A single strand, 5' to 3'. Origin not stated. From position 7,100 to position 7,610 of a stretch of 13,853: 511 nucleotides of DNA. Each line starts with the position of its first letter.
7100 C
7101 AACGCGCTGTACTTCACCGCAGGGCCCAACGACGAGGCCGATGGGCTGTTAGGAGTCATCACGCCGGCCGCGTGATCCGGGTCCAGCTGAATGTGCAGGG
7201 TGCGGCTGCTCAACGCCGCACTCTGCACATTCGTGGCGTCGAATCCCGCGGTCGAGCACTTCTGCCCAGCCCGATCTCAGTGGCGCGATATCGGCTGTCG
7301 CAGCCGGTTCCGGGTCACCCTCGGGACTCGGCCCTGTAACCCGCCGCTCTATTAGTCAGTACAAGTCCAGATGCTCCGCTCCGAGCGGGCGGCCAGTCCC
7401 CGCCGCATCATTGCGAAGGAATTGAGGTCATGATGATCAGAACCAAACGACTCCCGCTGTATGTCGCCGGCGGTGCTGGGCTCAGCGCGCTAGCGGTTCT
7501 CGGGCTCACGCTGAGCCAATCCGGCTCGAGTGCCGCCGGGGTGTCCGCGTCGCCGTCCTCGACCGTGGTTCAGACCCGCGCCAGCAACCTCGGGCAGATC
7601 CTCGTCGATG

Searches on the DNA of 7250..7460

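Call 73: search_rna_families(source=window, start=7250, end=7460, threshold=evalue, max_evalue=1)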
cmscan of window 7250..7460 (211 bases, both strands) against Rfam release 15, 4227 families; matches with E-value up to 1: 0.
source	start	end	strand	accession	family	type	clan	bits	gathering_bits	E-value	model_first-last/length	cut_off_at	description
